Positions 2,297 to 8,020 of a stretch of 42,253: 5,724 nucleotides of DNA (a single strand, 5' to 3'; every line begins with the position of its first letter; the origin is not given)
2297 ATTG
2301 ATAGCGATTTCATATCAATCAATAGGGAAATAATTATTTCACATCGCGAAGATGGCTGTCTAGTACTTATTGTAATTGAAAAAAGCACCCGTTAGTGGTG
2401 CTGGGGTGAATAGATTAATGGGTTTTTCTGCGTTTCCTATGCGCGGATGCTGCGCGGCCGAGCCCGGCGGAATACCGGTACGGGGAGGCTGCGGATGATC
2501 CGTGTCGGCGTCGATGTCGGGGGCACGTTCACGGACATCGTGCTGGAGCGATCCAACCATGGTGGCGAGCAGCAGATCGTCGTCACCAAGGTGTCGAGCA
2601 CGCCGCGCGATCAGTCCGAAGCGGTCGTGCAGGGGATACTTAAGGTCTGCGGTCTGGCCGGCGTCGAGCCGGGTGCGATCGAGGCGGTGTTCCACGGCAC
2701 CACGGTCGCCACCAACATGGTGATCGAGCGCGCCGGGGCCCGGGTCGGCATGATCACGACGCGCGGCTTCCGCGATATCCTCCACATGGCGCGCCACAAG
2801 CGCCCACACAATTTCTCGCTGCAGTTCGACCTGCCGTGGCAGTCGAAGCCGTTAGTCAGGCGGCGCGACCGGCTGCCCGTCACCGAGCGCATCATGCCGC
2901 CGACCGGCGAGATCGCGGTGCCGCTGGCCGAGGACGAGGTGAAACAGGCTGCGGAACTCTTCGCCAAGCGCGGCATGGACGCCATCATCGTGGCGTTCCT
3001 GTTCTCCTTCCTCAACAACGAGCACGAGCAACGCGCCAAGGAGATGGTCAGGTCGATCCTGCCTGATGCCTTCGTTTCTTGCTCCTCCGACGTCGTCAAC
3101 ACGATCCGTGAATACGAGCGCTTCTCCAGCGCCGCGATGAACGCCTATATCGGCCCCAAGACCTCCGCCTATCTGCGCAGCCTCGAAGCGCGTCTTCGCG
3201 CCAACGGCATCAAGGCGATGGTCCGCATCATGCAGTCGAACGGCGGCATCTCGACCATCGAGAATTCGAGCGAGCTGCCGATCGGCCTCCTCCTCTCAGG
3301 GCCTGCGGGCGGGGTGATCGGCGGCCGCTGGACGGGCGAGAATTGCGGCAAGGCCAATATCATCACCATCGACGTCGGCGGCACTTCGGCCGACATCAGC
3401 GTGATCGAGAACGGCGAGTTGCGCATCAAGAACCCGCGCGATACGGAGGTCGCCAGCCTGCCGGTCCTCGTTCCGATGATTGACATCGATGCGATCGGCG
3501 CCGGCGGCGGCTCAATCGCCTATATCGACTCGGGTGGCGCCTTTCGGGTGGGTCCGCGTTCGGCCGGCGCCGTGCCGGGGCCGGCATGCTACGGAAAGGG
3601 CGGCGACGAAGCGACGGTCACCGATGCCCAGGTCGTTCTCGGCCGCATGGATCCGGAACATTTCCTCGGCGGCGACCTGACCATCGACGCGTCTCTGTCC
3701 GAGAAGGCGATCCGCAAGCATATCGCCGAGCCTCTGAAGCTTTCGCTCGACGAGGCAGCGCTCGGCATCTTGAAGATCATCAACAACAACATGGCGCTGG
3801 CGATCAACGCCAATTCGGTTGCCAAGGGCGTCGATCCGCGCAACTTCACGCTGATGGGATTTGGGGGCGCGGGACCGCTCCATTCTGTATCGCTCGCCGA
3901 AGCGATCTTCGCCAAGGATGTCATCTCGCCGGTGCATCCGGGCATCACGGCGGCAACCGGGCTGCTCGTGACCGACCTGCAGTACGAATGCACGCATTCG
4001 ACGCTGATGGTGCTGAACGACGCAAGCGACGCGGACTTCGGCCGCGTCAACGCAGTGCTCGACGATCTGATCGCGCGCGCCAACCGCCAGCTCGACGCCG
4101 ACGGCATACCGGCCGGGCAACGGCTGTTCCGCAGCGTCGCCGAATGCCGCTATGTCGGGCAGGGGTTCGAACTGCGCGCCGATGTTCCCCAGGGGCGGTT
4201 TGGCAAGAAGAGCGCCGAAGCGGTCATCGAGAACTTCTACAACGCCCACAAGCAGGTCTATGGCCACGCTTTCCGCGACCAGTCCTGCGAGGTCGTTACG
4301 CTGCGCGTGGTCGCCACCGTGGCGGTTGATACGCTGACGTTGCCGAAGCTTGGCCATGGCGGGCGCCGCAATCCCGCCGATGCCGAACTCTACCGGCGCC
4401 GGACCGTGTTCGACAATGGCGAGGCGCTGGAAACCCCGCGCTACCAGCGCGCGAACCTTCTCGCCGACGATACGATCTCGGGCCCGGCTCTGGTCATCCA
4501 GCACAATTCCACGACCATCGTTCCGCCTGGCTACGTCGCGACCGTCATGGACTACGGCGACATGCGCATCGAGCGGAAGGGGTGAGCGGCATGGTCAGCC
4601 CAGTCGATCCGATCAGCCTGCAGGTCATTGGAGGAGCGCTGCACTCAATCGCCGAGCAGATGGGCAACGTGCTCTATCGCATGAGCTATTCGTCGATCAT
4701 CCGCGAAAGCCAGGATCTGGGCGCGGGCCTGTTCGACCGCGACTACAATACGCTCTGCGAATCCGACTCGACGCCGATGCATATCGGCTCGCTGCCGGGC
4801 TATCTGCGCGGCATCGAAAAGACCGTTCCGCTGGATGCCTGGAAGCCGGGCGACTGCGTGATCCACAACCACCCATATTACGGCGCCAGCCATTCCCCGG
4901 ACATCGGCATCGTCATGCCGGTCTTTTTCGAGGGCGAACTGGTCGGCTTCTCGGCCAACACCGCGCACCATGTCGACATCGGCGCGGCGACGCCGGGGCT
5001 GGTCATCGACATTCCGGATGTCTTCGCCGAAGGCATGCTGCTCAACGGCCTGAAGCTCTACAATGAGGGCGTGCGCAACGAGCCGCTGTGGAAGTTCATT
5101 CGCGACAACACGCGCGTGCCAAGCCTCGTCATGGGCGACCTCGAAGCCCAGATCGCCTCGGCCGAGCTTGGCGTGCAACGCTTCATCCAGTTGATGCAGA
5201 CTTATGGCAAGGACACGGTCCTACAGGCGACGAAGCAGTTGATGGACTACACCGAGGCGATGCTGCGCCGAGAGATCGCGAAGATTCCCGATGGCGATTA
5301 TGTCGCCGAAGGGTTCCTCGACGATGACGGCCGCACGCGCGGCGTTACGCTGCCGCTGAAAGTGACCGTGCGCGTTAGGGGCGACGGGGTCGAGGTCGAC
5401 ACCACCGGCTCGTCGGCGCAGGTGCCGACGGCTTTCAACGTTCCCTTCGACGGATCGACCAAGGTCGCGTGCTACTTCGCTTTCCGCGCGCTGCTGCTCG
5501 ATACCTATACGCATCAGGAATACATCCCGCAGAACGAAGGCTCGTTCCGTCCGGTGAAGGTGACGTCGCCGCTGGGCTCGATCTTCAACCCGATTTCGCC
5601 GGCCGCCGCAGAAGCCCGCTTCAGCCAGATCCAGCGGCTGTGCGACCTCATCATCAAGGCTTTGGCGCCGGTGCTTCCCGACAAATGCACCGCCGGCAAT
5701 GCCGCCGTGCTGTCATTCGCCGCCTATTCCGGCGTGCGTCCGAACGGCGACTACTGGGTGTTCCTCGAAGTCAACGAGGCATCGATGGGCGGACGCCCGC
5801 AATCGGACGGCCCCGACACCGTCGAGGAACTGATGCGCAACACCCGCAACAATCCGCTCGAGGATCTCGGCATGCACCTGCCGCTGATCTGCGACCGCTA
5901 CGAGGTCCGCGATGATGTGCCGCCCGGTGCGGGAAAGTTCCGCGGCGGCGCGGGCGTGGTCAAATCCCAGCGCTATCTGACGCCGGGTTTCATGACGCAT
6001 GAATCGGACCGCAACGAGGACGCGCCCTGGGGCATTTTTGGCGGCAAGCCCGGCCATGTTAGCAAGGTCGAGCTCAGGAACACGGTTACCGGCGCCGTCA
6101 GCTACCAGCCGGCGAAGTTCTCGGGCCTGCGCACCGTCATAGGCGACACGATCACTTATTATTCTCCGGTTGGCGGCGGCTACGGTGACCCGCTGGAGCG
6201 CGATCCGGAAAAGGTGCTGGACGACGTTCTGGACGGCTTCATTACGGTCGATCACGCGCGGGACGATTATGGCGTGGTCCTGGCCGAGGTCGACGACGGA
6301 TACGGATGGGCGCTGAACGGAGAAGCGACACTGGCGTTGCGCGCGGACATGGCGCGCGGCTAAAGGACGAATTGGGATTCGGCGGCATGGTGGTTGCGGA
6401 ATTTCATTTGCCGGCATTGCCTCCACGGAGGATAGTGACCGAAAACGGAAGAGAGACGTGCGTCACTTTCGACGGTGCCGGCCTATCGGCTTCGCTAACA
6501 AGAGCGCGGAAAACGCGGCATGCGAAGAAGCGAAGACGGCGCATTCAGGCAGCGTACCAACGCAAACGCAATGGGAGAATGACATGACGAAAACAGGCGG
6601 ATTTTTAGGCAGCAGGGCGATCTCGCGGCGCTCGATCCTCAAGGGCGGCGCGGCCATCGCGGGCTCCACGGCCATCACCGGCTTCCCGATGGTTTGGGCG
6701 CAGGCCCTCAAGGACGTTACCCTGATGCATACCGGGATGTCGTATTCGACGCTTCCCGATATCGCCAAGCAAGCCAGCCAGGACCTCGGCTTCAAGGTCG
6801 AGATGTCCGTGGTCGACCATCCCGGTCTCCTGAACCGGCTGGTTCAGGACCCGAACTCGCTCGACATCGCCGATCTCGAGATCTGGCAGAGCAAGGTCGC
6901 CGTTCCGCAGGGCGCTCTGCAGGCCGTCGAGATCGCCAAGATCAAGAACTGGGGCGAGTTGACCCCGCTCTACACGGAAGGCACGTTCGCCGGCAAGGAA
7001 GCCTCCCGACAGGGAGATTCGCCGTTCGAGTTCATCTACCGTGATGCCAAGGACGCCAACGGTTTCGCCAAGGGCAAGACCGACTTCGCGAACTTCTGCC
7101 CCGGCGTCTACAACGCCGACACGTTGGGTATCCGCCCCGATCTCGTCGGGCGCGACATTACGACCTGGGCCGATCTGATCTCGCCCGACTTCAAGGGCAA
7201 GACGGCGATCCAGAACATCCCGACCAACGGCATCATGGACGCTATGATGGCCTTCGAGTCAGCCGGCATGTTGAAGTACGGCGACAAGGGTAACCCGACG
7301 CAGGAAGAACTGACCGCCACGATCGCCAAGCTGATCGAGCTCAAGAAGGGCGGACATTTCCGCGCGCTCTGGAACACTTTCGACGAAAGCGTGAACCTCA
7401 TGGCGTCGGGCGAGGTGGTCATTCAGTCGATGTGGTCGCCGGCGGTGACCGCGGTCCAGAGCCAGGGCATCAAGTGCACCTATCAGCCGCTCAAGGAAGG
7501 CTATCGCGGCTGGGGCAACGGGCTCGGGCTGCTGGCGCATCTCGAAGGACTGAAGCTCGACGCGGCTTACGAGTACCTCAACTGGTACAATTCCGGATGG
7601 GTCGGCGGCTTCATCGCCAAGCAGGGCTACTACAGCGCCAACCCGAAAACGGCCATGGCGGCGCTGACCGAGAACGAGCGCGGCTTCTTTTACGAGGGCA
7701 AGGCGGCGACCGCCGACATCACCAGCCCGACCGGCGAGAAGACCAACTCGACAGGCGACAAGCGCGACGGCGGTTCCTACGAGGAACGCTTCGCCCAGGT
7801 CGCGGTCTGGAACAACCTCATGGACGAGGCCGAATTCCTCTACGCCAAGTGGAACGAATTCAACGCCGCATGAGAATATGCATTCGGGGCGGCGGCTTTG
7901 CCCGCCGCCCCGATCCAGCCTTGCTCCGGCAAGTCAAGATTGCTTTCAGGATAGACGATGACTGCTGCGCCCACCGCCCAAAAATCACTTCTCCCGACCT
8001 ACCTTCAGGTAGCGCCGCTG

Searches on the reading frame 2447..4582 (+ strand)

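Call 78: search_protein_families(library=pfam, proteins=[window:2447-4582:+], max_evalue=0.00001)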
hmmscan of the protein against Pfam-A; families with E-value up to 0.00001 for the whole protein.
window:2447-4582:+ (712 aa): 3 families
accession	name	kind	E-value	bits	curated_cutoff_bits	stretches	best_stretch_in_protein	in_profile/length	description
PF01968.24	Hydantoinase_A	-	1.1e-88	297.7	22.9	1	225-513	1-289/291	Hydantoinase/oxoprolinase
PF05378.19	Hydant_A_N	-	5.4e-53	179.8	25.2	1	19-204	1-175/176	Hydantoinase/oxoprolinase N-terminal region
PF19278.4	Hydant_A_C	-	3.7e-11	43.2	21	1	533-702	13-183/193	Hydantoinase/oxoprolinase C-terminal domain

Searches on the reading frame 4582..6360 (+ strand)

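Call 78: search_protein_families(library=pfam, proteins=[window:4582-6360:+], max_evalue=0.00001)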
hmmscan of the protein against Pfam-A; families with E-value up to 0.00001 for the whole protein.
window:4582-6360:+ (593 aa): 1 family
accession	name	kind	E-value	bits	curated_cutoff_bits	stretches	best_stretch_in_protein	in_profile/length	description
PF02538.19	Hydantoinase_B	-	7.6e-151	503.5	26.8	1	9-537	1-519/519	Hydantoinase B/oxoprolinase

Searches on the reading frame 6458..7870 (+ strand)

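Call 78: search_protein_families(library=pfam, proteins=[window:6458-7870:+], max_evalue=0.00001)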
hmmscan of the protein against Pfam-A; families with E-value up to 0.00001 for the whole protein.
window:6458-7870:+ (471 aa): 1 family
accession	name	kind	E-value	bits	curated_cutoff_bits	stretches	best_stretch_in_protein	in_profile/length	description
PF13416.11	SBP_bac_8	-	3.2e-18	67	27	1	104-380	4-246/279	Bacterial extracellular solute-binding protein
